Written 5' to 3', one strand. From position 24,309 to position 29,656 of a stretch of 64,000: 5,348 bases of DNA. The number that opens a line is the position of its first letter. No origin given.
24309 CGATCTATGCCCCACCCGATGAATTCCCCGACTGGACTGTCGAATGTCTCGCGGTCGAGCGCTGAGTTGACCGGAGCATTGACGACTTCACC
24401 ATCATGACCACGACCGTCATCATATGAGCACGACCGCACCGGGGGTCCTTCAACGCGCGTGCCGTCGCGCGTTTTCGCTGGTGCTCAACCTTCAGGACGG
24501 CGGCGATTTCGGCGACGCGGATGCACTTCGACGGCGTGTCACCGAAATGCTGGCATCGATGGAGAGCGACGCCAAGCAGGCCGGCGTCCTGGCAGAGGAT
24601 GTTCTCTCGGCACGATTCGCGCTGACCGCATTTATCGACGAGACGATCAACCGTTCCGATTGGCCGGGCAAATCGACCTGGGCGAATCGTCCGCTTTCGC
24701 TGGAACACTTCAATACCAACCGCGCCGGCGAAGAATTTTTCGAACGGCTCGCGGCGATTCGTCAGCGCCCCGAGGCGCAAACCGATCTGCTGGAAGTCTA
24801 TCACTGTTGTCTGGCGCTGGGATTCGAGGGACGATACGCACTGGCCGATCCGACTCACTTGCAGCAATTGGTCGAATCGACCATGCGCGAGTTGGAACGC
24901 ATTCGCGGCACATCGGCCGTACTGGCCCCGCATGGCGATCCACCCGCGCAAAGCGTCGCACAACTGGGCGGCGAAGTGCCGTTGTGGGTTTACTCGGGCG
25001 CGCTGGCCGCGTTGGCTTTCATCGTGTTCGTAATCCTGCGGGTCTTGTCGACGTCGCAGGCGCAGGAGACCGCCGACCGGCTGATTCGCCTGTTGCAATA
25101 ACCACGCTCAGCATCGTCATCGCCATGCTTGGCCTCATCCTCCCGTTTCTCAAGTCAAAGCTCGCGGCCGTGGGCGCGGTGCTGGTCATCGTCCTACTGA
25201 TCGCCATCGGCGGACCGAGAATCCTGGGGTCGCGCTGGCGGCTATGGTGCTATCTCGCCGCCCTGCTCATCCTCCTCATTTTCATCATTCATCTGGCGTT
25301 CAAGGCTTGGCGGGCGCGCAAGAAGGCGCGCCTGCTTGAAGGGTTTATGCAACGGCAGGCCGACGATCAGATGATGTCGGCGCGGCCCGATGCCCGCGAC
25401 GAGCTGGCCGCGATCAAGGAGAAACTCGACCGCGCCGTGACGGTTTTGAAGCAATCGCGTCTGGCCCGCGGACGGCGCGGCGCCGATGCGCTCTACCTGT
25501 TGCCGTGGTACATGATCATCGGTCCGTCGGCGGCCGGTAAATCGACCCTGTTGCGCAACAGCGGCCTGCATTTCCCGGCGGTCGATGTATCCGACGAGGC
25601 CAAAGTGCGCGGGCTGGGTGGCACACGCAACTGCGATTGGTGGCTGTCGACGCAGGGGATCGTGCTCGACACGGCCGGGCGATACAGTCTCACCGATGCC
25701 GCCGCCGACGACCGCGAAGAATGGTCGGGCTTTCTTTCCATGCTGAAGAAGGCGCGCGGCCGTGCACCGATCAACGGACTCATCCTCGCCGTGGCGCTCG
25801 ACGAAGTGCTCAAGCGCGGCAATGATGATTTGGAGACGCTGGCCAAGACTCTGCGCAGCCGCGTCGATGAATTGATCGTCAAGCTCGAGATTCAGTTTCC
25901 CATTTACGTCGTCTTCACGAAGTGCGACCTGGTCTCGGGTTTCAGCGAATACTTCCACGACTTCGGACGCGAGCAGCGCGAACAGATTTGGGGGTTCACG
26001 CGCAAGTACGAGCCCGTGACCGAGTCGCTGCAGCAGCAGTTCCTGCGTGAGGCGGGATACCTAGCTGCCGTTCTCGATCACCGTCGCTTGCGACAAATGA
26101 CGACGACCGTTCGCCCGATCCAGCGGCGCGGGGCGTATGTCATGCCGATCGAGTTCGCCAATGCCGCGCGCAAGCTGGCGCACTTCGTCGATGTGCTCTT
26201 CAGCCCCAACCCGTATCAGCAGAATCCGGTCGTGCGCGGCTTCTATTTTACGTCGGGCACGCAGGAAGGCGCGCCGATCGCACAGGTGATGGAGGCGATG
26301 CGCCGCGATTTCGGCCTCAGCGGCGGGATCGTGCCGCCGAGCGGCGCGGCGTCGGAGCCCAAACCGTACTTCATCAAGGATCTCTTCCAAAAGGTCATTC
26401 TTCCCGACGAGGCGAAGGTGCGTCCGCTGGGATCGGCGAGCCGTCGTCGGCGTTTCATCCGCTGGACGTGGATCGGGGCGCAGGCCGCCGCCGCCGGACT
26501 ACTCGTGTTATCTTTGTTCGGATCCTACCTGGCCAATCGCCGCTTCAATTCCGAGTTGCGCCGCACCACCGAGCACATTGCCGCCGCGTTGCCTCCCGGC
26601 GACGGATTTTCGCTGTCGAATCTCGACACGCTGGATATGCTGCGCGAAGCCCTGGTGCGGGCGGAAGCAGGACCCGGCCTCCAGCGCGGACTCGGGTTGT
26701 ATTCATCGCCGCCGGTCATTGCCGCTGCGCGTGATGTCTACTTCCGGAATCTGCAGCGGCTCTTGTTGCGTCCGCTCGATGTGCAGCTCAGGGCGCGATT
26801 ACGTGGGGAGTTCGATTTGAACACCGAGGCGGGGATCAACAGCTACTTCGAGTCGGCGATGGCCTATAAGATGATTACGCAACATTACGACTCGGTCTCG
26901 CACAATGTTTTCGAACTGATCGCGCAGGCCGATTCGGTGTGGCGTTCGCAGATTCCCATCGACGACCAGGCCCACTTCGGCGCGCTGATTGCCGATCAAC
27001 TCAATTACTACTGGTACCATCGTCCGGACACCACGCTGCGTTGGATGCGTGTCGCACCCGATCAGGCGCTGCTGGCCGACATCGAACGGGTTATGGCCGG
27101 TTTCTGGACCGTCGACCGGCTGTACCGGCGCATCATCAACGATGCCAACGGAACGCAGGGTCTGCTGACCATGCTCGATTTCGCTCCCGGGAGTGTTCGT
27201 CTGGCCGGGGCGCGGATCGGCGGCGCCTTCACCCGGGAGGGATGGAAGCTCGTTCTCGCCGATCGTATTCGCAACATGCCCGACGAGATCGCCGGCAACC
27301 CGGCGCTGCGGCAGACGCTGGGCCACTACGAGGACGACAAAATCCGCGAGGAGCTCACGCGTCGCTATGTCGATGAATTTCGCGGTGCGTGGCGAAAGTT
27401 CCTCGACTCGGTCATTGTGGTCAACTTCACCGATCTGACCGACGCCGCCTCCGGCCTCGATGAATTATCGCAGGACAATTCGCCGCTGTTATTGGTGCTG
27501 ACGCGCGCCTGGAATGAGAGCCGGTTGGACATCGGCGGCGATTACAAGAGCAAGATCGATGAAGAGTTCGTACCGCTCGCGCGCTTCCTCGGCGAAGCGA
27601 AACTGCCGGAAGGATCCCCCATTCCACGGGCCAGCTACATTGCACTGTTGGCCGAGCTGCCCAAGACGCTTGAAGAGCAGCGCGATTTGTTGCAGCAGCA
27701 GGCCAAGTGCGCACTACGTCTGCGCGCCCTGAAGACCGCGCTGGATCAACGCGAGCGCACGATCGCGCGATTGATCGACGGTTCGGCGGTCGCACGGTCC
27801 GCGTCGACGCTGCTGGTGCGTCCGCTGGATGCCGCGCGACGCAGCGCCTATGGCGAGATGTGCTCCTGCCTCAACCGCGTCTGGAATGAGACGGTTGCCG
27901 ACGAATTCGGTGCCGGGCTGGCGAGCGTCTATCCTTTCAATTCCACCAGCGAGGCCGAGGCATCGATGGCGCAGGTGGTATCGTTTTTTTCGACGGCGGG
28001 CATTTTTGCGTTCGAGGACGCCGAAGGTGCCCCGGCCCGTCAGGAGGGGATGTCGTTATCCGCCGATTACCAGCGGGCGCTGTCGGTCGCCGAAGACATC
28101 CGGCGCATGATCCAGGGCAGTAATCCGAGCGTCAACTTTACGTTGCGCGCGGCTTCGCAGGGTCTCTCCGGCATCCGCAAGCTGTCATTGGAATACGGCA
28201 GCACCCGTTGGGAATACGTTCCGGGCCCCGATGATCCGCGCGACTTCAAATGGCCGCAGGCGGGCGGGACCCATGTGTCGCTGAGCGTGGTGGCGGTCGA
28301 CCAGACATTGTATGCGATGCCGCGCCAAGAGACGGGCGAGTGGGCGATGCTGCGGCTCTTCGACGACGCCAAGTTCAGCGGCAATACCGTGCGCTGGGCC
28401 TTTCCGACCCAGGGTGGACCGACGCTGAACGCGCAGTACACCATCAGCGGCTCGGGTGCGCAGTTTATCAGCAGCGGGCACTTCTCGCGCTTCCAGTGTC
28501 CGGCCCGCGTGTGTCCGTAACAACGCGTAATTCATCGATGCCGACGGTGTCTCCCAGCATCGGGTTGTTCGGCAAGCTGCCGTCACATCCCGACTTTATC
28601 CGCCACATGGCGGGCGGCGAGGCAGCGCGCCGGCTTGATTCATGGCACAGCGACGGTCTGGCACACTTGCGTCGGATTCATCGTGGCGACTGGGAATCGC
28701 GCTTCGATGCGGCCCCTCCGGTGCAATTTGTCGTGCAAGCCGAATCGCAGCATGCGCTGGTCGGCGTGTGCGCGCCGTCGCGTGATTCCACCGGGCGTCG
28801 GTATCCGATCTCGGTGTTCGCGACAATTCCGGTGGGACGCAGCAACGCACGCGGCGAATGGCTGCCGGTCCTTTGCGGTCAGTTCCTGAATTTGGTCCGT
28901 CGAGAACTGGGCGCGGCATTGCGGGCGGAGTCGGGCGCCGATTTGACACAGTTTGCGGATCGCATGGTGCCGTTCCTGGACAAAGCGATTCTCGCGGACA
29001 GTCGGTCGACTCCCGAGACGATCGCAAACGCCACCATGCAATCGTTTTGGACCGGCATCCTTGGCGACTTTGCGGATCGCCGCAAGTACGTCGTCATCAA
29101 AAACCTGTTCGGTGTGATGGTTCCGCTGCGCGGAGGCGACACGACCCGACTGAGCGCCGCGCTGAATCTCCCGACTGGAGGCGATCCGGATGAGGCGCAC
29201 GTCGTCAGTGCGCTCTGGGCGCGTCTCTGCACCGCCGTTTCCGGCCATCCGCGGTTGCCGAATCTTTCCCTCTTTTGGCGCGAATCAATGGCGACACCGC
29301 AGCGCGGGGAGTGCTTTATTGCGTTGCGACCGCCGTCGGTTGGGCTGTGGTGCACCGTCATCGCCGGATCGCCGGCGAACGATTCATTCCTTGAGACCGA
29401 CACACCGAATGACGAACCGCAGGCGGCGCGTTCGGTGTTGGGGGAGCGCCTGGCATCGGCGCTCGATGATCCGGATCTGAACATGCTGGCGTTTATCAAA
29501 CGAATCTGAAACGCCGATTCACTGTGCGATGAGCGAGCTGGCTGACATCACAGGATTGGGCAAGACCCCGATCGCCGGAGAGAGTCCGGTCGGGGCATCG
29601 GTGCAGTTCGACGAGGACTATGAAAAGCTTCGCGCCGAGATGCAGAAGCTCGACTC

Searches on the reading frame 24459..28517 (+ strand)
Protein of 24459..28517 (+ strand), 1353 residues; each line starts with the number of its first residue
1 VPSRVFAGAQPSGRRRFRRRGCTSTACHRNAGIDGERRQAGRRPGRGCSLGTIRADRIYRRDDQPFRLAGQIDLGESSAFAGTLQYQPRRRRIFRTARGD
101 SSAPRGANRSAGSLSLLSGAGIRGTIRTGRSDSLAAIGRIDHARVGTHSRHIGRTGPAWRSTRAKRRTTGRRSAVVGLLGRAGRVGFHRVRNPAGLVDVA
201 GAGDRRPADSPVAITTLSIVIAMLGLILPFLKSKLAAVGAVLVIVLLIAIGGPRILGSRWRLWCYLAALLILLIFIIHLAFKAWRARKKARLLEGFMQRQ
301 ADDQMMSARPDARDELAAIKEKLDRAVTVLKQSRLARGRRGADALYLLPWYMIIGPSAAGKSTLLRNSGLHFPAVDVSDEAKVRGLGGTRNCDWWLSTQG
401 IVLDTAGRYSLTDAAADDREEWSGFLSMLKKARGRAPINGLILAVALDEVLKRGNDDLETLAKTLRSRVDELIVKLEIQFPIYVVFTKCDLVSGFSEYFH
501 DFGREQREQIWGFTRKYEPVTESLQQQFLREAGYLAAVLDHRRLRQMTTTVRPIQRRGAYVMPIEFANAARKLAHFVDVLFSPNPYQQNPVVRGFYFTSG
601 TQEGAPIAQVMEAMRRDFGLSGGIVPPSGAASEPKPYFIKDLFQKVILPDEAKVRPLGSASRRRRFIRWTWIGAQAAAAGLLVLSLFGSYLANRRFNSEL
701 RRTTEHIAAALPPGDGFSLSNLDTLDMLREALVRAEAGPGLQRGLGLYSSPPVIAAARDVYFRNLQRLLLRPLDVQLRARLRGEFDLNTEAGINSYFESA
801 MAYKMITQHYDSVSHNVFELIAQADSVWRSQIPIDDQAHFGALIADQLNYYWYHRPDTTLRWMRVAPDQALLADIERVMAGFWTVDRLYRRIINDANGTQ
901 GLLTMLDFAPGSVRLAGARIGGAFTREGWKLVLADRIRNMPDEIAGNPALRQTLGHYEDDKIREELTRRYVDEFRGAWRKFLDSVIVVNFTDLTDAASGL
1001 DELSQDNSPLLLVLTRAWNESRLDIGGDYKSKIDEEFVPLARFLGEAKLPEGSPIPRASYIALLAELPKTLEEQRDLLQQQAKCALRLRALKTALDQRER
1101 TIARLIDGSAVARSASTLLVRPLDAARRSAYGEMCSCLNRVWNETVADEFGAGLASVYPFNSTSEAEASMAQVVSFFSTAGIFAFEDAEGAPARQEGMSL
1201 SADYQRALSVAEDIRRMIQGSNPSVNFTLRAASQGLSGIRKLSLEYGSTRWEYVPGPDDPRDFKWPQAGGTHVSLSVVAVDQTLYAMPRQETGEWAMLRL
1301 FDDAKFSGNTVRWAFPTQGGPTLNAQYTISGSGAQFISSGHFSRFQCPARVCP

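Call 17: search_protein_families(library=pfam, proteins=[window:24459-28517:+], max_evalue=0.001)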
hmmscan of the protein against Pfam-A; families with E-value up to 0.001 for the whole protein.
window:24459-28517:+ (1353 aa): 4 families
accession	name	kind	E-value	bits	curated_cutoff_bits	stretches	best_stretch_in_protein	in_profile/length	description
PF14331.11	IcmF-related_N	-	4e-79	266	25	1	416-673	2-257/259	IcmF-related N-terminal domain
PF06761.17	IcmF-related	-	1.8e-31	110.2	27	1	722-1020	4-306/308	Intracellular multiplication and human macrophage-killing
PF06744.18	IcmF_C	-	5e-11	43.2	26.7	1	1237-1317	10-93/106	Type VI secretion protein IcmF C2-like domain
PF21070.2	IcmF_helical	-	0.00051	20.6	24.1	0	1136-1178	4-45/106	Type VI secretion protein IcmF helical domain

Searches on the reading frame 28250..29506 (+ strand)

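Call 38: search_protein_families(library=pfam, proteins=[window:28250-29506:+], max_evalue=0.001)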
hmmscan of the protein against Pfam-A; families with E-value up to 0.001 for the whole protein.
window:28250-29506:+ (419 aa): 1 family
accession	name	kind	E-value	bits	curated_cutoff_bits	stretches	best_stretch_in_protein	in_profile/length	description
PF09867.14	TagF_N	-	3.5e-25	89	27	1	105-228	1-123/135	TagF N-terminal domain, Type VI secretion system-associated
